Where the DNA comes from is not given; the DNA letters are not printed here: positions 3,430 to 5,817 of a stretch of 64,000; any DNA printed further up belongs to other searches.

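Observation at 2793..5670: LPS-type kinase (Kdo/WaaP family) fused in one frame to a glycoside-hydrolase-like TIM-barrel domain, coupled to a GT2 gene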

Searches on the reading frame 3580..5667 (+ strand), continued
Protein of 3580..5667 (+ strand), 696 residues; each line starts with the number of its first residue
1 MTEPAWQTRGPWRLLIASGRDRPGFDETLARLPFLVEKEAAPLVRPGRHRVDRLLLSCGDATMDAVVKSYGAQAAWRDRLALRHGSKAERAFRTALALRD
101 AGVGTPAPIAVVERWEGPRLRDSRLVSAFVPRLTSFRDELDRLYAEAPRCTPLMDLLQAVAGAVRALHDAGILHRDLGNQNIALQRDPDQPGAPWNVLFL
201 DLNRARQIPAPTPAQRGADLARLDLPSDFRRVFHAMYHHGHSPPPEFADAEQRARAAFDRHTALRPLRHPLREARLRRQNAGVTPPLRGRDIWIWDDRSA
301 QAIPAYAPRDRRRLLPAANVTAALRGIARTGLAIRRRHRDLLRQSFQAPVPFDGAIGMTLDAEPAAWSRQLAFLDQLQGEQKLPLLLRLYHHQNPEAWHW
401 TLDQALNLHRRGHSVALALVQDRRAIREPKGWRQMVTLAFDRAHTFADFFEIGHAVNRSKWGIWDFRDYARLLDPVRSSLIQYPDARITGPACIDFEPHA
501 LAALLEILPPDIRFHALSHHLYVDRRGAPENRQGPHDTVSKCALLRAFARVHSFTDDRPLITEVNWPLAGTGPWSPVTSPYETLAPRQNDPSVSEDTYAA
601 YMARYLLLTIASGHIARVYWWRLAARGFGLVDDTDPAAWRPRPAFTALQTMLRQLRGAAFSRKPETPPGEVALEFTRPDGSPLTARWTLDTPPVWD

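Call 22: find_encoding_contigs(protein=P0120, flank=8000, max_places=1)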
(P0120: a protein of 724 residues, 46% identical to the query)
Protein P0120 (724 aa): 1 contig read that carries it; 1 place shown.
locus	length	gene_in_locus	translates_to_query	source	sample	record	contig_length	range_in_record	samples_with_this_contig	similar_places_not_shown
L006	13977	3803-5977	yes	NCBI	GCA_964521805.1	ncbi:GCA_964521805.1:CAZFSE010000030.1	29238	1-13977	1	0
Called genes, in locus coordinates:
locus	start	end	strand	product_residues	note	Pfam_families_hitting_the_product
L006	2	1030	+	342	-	?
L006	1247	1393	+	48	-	-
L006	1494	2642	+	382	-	PF02606:LpxK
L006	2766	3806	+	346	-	PF01075:Glyco_transf_9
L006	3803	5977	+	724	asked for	PF06293:Kdo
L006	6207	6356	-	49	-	-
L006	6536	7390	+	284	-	PF03279:Lip_A_acyltrans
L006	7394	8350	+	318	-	PF03279:Lip_A_acyltrans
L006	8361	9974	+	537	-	PF03023:MurJ, PF13440:Polysacc_synt_3 (weak)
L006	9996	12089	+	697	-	PF02836:Glyco_hydro_2_C (weak)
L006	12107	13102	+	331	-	PF01063:Aminotran_4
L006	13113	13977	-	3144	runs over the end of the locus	PF00704:Glyco_hydro_18, PF25275:Golvesin_C, PF01520:Amidase_3 (weak), PF00041:fn3 (faint)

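Call 42: predict_structure(alignment_id=A4)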
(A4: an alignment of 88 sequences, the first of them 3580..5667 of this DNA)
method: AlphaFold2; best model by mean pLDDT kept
length: 696 residues; sequences in the alignment: 88
mean_pLDDT: 93.5   pTM: 0.91
mean pLDDT of the five models: 93.5, 91.3, 91.2, 91.2, 90.6
residues with pLDDT >= 90: 595; 70-90: 87; 50-70: 14; < 50: 0
segments of 3 or more residues with pLDDT < 50: none
pLDDT, mean of each block of 10 residues (from residue 1): 81 92 90 93 84 91 94 92 94 96 96 95 96 95 91 95 98 97 87 85 96 98 96 95 96 97 93 90 89 93 92 94 96 98 97 97 93 97 97 95 98 98 94 98 98 91 93 96 97 92 93 94 77 91 98 97 92 86 73 91 97 98 94 94 98 96 94 97 96 96
secondary structure, 60 per line:
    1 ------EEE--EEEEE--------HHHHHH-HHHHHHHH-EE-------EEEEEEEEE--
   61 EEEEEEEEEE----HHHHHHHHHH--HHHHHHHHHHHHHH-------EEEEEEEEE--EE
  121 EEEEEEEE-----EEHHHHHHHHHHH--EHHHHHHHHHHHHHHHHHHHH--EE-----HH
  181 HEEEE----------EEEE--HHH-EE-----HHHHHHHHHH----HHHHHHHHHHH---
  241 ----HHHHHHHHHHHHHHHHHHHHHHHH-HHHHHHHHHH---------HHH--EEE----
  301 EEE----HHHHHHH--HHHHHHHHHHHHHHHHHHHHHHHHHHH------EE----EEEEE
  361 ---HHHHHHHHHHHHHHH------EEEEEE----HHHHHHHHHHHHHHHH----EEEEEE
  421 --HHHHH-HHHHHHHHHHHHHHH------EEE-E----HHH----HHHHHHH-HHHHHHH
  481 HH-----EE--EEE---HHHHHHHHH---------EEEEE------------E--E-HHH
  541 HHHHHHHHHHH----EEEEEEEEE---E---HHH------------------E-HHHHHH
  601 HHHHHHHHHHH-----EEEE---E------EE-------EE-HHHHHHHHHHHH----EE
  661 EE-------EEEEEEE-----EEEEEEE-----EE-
elements in order (helices of 4 or more, strands of 3 or more residues): E7-9 E12-16 H25-30 H32-39 E50-58 E61-70 H75-84 H87-100 E108-116 E119-128 H136-146 H150-169 E182-185 E196-199 H213-222 H227-237 H245-268 H270-279 E294-296 E301-303 H308-314 H317-343 E356-360 H364-378 E385-390 H395-410 E415-420 H423-427 H429-443 E450-452 H466-472 H474-482 E492-494 H498-506 E516-520 H538-551 E556-564 H595-611 E617-620 H643-654 E659-662 E670-676 E682-688

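Call 44: fold_search(model_id=the predicted structure, library=pdb)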
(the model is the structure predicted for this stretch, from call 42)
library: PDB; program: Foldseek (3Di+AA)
matches with E <= 10: 1784; with E <= 0.001: 723
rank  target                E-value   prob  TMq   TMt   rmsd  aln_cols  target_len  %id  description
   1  7szb_A                7.3e-10  1.00  0.23  0.63  11.2       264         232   19  Crystal Structure Analysis of human PRPK complex with a compound (released 2023-01-25)
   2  7sza_A                7.7e-10  1.00  0.23  0.63  10.5       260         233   18  Crystal Structure Analysis of human PRPK complex with a compound (released 2023-01-25)
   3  7szc_C                1.5e-09  1.00  0.22  0.63  10.8       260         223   20  Crystal Structure Analysis of human PRPK complex with a compound (released 2022-12-14)
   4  7szc_A                1.5e-09  1.00  0.23  0.63  10.7       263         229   19  Crystal Structure Analysis of human PRPK complex with a compound (released 2022-12-14)
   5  6wqx_D                1.6e-09  1.00  0.24  0.66   6.7       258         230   17  Human PRPK-TPRKB complex (released 2021-02-17)
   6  6wqx_C                2.8e-09  1.00  0.23  0.65  10.9       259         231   19  Human PRPK-TPRKB complex (released 2021-02-17)
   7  6dfl_A                3.7e-09  1.00  0.25  0.63   5.8       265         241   23  WaaP in complex with acyl carrier protein (released 2019-04-03)
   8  7szd_A                4.6e-09  1.00  0.23  0.63  11.1       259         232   18  Crystal Structure Analysis of human PRPK complex with a compound (released 2022-12-14)
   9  4qaw_C                2.8e-08  1.00  0.31  0.39   6.2       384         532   12  Structure of modular Xyn30D from Paenibacillus barcinonensis (released 2014-10-08)
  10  4qaw_A                1.0e-07  1.00  0.32  0.40   6.4       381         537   11  Structure of modular Xyn30D from Paenibacillus barcinonensis (released 2014-10-08)
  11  4qaw_D                2.4e-07  1.00  0.31  0.40   6.5       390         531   11  Structure of modular Xyn30D from Paenibacillus barcinonensis (released 2014-10-08)
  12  6m5z_A                3.3e-07  1.00  0.31  0.46   7.0       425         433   12  Catalytic domain of GH30 xylanase C from Talaromyces cellulolyticus (released 2021-01-20)
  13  1nof                  3.7e-07  1.00  0.33  0.55   5.3       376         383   12  THE FIRST CRYSTALLOGRAPHIC STRUCTURE OF A XYLANASE FROM GLYCOSYL HYDROLASE FAMILY 5: IMPLICATIONS FOR CATALYSIS (released 2003-09-16)
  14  3zjk_C                4.2e-07  1.00  0.28  0.44   8.8       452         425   12  crystal structure of Ttb-gly F401S mutant (released 2013-02-13)
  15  6krl_A                4.9e-07  1.00  0.33  0.48   7.0       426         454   10  Crystal structure of GH30 xylanase B from Talaromyces cellulolyticus expressed by Pichia pastoris (released 2020-06-17)
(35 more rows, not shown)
